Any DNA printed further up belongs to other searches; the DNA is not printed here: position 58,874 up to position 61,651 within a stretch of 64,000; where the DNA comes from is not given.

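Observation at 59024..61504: Uncharacterised 826-aa protein combining a PD-(D/E)xK-like core with a C-terminal SEC-C motif: candidate novel defence effector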

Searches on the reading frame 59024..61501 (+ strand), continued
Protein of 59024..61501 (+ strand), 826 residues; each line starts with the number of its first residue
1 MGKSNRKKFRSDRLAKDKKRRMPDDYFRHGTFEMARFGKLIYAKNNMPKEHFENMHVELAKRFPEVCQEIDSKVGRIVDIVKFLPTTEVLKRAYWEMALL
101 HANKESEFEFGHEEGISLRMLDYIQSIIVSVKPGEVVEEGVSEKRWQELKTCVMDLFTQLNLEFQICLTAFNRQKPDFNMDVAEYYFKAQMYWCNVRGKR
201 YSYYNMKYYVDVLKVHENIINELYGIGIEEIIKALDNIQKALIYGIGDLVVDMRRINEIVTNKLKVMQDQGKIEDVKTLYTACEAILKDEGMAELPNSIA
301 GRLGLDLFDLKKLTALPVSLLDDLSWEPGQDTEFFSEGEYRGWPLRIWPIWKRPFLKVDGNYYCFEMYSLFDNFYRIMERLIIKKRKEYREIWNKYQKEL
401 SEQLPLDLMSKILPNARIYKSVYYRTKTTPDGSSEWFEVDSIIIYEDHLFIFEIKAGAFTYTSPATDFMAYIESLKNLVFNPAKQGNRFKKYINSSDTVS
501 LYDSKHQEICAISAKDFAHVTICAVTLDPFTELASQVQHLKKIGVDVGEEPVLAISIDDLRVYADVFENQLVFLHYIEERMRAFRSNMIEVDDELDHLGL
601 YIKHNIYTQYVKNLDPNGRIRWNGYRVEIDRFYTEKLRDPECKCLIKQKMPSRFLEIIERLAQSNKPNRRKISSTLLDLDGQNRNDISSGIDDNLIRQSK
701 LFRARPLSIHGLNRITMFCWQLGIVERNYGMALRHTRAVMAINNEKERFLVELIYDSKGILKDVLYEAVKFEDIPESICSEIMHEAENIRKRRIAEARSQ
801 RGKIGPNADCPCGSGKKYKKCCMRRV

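Call 72: search_protein_families(library=padloc, proteins=[L065:6170-9943:+, L065:12566-16120:+, L076:4108-7428:+, L022:12465-15842:-, L060:798-6188:+, L087:12427-14556:-, L090:14638-19434:+], max_evalue=0.00001)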
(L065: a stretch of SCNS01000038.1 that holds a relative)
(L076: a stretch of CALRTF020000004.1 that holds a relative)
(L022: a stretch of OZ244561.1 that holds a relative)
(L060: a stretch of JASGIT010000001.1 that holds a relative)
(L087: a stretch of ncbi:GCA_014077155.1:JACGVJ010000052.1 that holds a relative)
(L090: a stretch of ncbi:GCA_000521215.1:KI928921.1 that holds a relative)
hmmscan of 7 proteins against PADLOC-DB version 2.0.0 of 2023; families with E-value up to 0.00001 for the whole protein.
L065:6170-9943:+ (1258 aa): 1 family
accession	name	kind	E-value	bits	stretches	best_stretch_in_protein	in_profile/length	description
PDLC02221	Upx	-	1.9e-125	417.7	1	33-1235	38-1256/1271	-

L065:12566-16120:+ (1185 aa): 3 families
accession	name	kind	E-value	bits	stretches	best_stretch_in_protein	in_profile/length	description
PDLC03920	MkoA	-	1e-252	840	1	11-1172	6-1103/1112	-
PDLC03921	MkoA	-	2.3e-57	192.6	3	922-1141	1369-1571/1607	-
PDLC03924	MkoC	-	2e-14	50.7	1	1006-1142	821-949/1136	-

L076:4108-7428:+ (1107 aa): 50 families (the best 25 are shown)
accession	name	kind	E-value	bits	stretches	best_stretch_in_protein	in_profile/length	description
PDLC03802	RTasHel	-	5.3e-46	155.7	1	195-603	7-360/675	DRT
PDLC00114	GajB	-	1.1e-45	154.4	1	191-501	5-297/635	UrvD helicase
PDLC00117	GajB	-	1.3e-45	154.1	1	196-589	18-382/604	UrvD helicase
PDLC00132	GajB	-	1.7e-45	153.8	1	196-584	6-378/625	UrvD helicase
PDLC00127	GajB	-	9.7e-41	137.9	1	209-502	23-288/594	UrvD helicase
PDLC00103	GajB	-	1.9e-32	110.9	1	201-503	24-295/612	UrvD helicase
PDLC00112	GajB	-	4.8e-28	96.1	1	193-506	6-296/581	UrvD helicase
PDLC00130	GajB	-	7.8e-28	95.1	2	378-592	170-369/589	UrvD helicase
PDLC00119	GajB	-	7e-27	92.6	1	209-504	18-301/565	UrvD helicase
PDLC00134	GajB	-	8.4e-24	82.4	1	210-502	32-295/431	UrvD helicase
PDLC00129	GajB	-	1.9e-23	80.9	1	379-502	190-308/594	UrvD helicase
PDLC00128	GajB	-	2.8e-23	80.5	3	761-857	585-674/685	UrvD helicase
PDLC00123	GajB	-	5.7e-23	79.3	2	398-494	161-250/540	UrvD helicase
PDLC00122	GajB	-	4.2e-22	76.7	2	413-497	162-241/502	UrvD helicase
PDLC00133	GajB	-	3.9e-21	73.5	1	201-287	19-104/382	UrvD helicase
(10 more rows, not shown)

L022:12465-15842:- (1125 aa): 13 families
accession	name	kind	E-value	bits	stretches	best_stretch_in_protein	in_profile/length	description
PDLC03610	REase_MTase_IIG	-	3.6e-90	301.4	3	14-521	4-487/1096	Type IIG restriction enzyme-methyltransferase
PDLC03631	REase_MTase_IIG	-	1.5e-78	262.8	1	14-942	6-894/1086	Type IIG restriction enzyme-methyltransferase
PDLC03597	REase_MTase_IIG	-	2e-35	119.7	1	332-943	861-1485/1646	Type IIG restriction enzyme-methyltransferase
PDLC03621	REase_MTase_IIG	-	2.4e-35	119.9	2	334-673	286-609/1024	Type IIG restriction enzyme-methyltransferase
PDLC03051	REase_MTase_I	-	1.9e-29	99.5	1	333-941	847-1451/1591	Type I restriction enzyme-methyltransferase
PDLC04134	mad2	-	4.3e-16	56.8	1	340-666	259-462/492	mads_2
PDLC03338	MTase_II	-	7.6e-12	42.7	1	343-458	121-219/604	Type II methyltransferase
PDLC03630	REase_MTase_IIG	-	8.3e-10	35.1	1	345-447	364-464/1100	Type IIG restriction enzyme-methyltransferase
PDLC03025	MTase_I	-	7.8e-09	32.7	1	317-448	129-238/569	Type I methyltransferase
PDLC03348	MTase_II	-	7.9e-09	32.6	1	348-451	217-311/727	Type II methyltransferase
PDLC02529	PglX|PglXI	-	2.4e-07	26.9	1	326-580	174-424/1189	PglX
PDLC03335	MTase_II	-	3.4e-07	27.3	1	334-606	62-285/607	Type II methyltransferase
PDLC03021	MTase_I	-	1.4e-06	25.5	0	323-446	137-242/491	Type I methyltransferase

L060:798-6188:+ (1797 aa): 4 families
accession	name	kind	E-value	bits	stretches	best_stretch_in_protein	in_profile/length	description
PDLC02918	DUF626_VIII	-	1.1e-16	59.1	1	2-170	2-162/474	-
PDLC04702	PDC-M54A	-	5e-14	48.7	1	7-598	16-612/1621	-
PDLC04700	PDC-M54A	-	6e-13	44.7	1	157-600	162-626/1657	-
PDLC02169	Avs4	-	2.2e-11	39.8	1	936-1132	757-952/1570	-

L087:12427-14556:- (709 aa): 0 families

L090:14638-19434:+ (1599 aa): 0 families

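Call 76: find_homologous_proteins(query=L087:12427-14556:-, max_evalue=0.001)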
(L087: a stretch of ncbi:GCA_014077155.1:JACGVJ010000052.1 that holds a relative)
Query L087:12427-14556:- (709 aa): 178 proteins with E <= 0.001 among 7835 candidates; the best 120 are listed.
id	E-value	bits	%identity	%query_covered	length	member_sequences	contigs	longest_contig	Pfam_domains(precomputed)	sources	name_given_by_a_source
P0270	0.0e+0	1568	98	100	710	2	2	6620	PF02810.22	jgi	jgi:hypothetical protein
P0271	0.0e+0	1356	84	100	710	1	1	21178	PF02810.22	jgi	jgi:hypothetical protein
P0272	8.2e-169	582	39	99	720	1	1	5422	PF02810.22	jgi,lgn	jgi:hypothetical protein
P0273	3.3e-166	573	40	99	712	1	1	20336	PF02810.22,PF08378.18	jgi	jgi:hypothetical protein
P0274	5.7e-162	559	38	100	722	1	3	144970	PF02810.22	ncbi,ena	-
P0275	6.7e-162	559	38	99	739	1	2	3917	PF02810.22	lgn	-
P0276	6.4e-161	555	38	100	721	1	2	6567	PF02810.22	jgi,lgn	jgi:hypothetical protein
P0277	6.5e-161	555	40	100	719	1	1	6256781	PF02810.22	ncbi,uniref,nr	ncbi:SEC-C metal-binding domain-containing protein [Adhaeribacter pallidiroseus]|uniref:Uncharacteri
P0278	2.1e-159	550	38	100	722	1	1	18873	PF02810.22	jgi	jgi:hypothetical protein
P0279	6.6e-159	549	38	100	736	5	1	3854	PF02810.22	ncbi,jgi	jgi:hypothetical protein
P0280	7.8e-159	549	39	100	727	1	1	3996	PF02810.22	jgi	jgi:hypothetical protein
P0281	1.1e-158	548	38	99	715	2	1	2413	PF02810.22,PF08378.18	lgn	-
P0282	1.3e-158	548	40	99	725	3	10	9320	PF02810.22,PF08378.18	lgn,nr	nr:nuclease-related domain-containing protein [Pseudomonas alcaliphila]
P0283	1.7e-158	547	38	100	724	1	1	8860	PF02810.22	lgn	-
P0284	2.4e-158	547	38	99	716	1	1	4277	PF02810.22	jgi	jgi:SEC-C motif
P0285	3.8e-158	546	40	100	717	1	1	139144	PF02810.22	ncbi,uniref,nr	ncbi:SEC-C metal-binding domain-containing protein [Aliivibrio fischeri]|uniref:SEC-C metal-binding 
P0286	4.1e-158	546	39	99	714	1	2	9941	PF02810.22,PF08378.18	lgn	-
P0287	9.0e-158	545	38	99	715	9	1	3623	PF02810.22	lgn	-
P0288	1.8e-157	544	41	99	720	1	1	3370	PF02810.22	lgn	-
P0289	3.6e-157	543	39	100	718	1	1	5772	PF02810.22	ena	-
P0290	3.9e-157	543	39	99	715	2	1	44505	PF02810.22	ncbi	-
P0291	4.7e-157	543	37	99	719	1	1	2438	PF02810.22,PF08378.18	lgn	-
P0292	7.2e-157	542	37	99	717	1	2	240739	PF02810.22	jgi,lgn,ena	-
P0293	1.1e-156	542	40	99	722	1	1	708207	PF02810.22,PF08378.18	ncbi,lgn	-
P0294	1.1e-156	542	39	99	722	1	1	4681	PF02810.22,PF08378.18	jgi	jgi:hypothetical protein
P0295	1.3e-156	541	37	100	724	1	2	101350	PF02810.22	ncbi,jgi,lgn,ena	-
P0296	1.4e-156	541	37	99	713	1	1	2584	PF02810.22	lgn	-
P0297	1.7e-156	541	40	99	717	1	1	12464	PF02810.22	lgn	-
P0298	2.5e-156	540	39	100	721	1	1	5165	PF02810.22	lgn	-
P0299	2.6e-156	540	37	99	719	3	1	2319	PF02810.22,PF08378.18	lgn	-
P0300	4.7e-156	539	39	99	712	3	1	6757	PF02810.22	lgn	-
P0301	8.5e-156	539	37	99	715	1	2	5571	PF02810.22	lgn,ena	-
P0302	1.5e-155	538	38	100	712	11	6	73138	PF02810.22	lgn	-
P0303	1.7e-155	538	38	100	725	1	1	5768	PF02810.22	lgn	-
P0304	2.9e-155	537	39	99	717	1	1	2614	PF02810.22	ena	-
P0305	3.5e-155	537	38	99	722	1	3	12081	PF02810.22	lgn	-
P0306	3.7e-155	536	39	99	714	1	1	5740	PF02810.22,PF08378.18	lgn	-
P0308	5.7e-155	536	38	100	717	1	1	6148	PF02810.22,PF08378.18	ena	-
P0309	6.8e-155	536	40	99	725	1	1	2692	PF02810.22,PF08378.18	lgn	-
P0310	8.4e-155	535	39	100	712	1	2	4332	PF02810.22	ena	-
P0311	1.3e-154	535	37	99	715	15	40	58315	PF02810.22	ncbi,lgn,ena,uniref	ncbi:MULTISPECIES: SEC-C metal-binding domain-containing protein [Pseudomonas]|uniref:SEC-C metal-bi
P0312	1.9e-154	534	38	99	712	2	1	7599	PF02810.22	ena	-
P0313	2.3e-154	534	39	99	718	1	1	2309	PF02810.22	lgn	-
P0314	3.7e-154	533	37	99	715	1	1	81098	PF02810.22,PF08378.18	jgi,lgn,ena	-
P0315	4.0e-154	533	38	99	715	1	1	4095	PF02810.22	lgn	-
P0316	4.9e-154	533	38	100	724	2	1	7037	PF02810.22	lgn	-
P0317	5.2e-154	533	37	99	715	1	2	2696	PF02810.22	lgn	-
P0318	7.9e-154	532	37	99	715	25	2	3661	PF02810.22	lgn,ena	-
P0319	8.1e-154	532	40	99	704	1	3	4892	PF02810.22,PF08378.18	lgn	-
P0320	8.4e-154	532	41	100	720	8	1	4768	PF02810.22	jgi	jgi:hypothetical protein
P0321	1.3e-153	531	39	99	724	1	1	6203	PF02810.22,PF08378.18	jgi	jgi:SEC-C motif/Nuclease-related domain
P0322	3.5e-153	530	38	100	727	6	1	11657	PF02810.22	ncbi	-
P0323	4.2e-153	530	37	100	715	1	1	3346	PF02810.22,PF08378.18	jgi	jgi:hypothetical protein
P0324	5.9e-153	529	37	100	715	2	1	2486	PF02810.22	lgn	-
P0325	8.7e-153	529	38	100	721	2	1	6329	PF02810.22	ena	-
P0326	1.7e-152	528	36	99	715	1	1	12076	PF02810.22,PF08378.18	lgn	-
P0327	3.2e-152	527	37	99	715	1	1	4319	PF02810.22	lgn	-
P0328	4.2e-152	526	37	100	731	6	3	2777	PF02810.22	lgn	-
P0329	5.4e-152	526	36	99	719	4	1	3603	PF02810.22,PF08378.18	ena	-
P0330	8.5e-152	525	37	99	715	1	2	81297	PF02810.22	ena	-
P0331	1.0e-151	525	36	99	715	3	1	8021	PF02810.22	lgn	-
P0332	1.0e-151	525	39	99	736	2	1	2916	PF02810.22,PF08378.18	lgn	-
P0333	2.5e-151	524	36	100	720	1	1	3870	PF02810.22,PF08378.18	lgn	-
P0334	2.9e-151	524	38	99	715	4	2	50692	PF02810.22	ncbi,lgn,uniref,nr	ncbi:hypothetical protein HNQ81_003010 [Desulfoprunum benzoelyticum]|uniref:Preprotein translocase n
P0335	4.2e-151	523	36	99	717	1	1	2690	PF02810.22,PF08378.18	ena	-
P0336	4.5e-151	523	38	100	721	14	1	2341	PF02810.22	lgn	-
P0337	4.9e-151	523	38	100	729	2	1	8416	PF02810.22,PF08378.18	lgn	-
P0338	5.7e-151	523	39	100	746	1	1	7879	PF02810.22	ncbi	-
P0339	6.2e-151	522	37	100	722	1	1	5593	PF02810.22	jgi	jgi:hypothetical protein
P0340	6.4e-151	522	37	100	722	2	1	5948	PF02810.22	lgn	-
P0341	5.5e-150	519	37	99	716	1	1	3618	PF02810.22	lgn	-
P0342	6.9e-150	519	37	100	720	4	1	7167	PF02810.22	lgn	-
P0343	1.1e-149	518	37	100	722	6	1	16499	PF02810.22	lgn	-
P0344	1.3e-149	518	38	99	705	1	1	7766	PF02810.22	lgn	-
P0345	2.5e-149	517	38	100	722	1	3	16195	PF02810.22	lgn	-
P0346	6.9e-149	516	38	100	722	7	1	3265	PF02810.22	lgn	-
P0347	7.3e-149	516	37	99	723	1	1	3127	PF02810.22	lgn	-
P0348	9.2e-149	515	37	99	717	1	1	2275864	PF02810.22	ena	-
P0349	9.8e-149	515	39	99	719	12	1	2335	PF02810.22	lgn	-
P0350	2.0e-148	514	38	100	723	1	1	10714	PF02810.22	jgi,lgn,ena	-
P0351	2.0e-148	514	38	99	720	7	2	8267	PF02810.22,PF08378.18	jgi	jgi:hypothetical protein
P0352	3.3e-148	513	42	82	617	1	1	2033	PF02810.22,PF08378.18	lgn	-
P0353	5.2e-148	513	37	100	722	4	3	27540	PF02810.22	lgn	-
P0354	6.7e-148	512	37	99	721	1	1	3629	PF02810.22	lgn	-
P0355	7.8e-148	512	39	100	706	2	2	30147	PF02810.22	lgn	-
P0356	1.1e-147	512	40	99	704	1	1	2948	PF02810.22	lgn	-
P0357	2.6e-147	511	38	100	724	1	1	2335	PF02810.22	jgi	-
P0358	3.2e-147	510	39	99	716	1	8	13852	PF02810.22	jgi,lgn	jgi:hypothetical protein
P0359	5.5e-147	509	38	100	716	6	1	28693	PF02810.22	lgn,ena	-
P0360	5.7e-147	509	38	99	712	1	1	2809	PF02810.22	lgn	-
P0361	1.8e-146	508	38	100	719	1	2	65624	PF02810.22,PF08378.18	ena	-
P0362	2.0e-146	508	39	99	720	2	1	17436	PF02810.22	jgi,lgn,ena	-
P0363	3.0e-146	507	37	99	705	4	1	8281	PF02810.22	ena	-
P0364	3.8e-146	507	37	97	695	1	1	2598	PF02810.22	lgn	-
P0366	1.9e-145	504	35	99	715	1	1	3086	PF02810.22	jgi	jgi:hypothetical protein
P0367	5.2e-145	503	37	99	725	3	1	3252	PF02810.22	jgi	jgi:SEC-C motif/Nuclease-related domain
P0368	8.5e-145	502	37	99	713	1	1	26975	PF02810.22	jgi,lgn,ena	-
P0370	4.6e-144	500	38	99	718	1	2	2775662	PF02810.22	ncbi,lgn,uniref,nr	ncbi:SEC-C metal-binding domain-containing protein [Psychrobacter aestuarii]|uniref:SEC-C metal-bind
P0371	5.2e-144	500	36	99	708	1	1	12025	PF02810.22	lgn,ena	-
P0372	6.4e-144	499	38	99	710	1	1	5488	PF02810.22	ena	-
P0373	3.4e-143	497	39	99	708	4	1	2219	PF02810.22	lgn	-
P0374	4.2e-143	497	37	98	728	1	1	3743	PF02810.22,PF08378.18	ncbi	-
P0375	1.6e-142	495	38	100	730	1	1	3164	PF02810.22,PF08378.18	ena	-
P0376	7.6e-142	492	37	100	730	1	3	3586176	PF02810.22,PF08378.18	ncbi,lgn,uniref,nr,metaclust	ncbi:SEC-C metal-binding domain-containing protein [Halodesulfovibrio aestuarii]|uniref:Nuclease-rel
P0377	1.5e-141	491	38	99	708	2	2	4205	PF02810.22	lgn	-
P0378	1.2e-140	488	36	95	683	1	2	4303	PF02810.22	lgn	-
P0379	2.3e-140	488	38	100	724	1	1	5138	PF02810.22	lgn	-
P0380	4.0e-140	487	36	100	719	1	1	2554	PF02810.22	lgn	-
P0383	3.9e-137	477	36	99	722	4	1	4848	PF02810.22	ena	-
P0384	5.6e-137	476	38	99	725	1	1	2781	PF02810.22,PF08378.18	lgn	-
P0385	8.7e-137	476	36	100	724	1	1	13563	PF02810.22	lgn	-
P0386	2.6e-136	474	36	99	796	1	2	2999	PF02810.22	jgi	-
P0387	3.3e-136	474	35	99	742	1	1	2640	PF02810.22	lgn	-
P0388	5.0e-136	473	36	99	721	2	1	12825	PF02810.22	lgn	-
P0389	8.1e-136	473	35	99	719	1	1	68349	PF02810.22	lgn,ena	-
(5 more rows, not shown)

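Call 79: list_cluster_members(proteins=[P0088, P0116, P0046, P0115, P0311, P0285])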
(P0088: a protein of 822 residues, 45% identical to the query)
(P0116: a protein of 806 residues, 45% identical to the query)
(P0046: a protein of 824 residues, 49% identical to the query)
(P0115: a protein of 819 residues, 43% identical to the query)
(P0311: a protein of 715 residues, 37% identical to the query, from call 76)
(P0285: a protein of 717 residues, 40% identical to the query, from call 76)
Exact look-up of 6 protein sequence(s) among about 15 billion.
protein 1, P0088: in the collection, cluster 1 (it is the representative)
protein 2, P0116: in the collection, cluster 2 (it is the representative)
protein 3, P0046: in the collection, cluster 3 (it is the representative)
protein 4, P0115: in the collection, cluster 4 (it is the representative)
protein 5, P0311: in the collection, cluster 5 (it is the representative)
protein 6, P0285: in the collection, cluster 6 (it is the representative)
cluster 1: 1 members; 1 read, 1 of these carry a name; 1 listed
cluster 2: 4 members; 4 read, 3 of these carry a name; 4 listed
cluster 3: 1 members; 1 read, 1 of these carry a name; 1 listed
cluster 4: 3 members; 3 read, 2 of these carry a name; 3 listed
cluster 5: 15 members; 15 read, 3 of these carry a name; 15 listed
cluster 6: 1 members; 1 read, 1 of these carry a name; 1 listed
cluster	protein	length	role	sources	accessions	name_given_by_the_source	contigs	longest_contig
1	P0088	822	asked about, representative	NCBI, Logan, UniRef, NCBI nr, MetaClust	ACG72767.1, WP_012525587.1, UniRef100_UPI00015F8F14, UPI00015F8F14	SEC-C motif domain protein [Anaeromyxobacter sp. K] | YecA family protein n=1 Tax=Anaeromyxobacter sp. (strain K) TaxID=447217 ... | SEC-C metal-binding domain-containing protein [Anaeromyxobacter sp. K]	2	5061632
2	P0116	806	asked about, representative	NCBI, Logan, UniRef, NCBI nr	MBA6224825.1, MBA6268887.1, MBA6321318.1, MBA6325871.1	preprotein translocase subunit SecA [Colwellia sp. MB02u-18] | SEC-C metal-binding domain-containing protein n=1 Tax=unclassified Colwellia TaxID=196834 ... | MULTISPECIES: SEC-C metal-binding domain-containing protein [unclassified Colwellia]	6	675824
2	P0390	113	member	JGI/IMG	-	uncharacterized protein YchJ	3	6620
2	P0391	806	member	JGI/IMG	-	hypothetical protein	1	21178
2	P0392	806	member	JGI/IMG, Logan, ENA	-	-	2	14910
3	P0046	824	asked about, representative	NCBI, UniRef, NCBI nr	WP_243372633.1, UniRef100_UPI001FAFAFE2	SEC-C metal-binding domain-containing protein [Geotalea sp. SG265] | SEC-C metal-binding domain-containing protein n=1 Tax=Geotalea sp. SG265 TaxID=2922867 ...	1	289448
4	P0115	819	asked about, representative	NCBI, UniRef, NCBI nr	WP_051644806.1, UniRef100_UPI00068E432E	SEC-C metal-binding domain-containing protein [Labrenzia sp. DG1229] | SEC-C metal-binding domain-containing protein n=1 Tax=Labrenzia sp. DG1229 TaxID=681847 ...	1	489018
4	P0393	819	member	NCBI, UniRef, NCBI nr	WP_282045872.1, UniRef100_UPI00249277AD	SEC-C metal-binding domain-containing protein [Roseibium album] | SEC-C metal-binding domain-containing protein n=1 Tax=Roseibium album TaxID=311410 ...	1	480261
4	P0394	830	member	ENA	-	-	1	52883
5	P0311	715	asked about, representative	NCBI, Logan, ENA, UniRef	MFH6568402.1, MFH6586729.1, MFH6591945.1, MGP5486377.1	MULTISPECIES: SEC-C metal-binding domain-containing protein [Pseudomonas] | SEC-C metal-binding domain-containing protein n=1 Tax=Pseudomonas kulmbachensis ...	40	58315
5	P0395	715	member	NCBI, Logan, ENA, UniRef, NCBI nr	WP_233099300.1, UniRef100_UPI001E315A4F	SEC-C metal-binding domain-containing protein [Pseudomonas psychrophila] | SEC-C metal-binding domain-containing protein n=1 Tax=Pseudomonas psychrophila ...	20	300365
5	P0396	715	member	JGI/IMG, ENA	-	hypothetical protein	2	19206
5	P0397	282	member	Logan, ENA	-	-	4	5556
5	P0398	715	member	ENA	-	-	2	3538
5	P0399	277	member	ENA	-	-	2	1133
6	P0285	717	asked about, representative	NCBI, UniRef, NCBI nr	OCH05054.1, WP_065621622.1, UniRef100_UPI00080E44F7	SEC-C metal-binding domain-containing protein [Aliivibrio fischeri] | SEC-C metal-binding domain-containing protein n=1 Tax=Aliivibrio fischeri TaxID=668 ...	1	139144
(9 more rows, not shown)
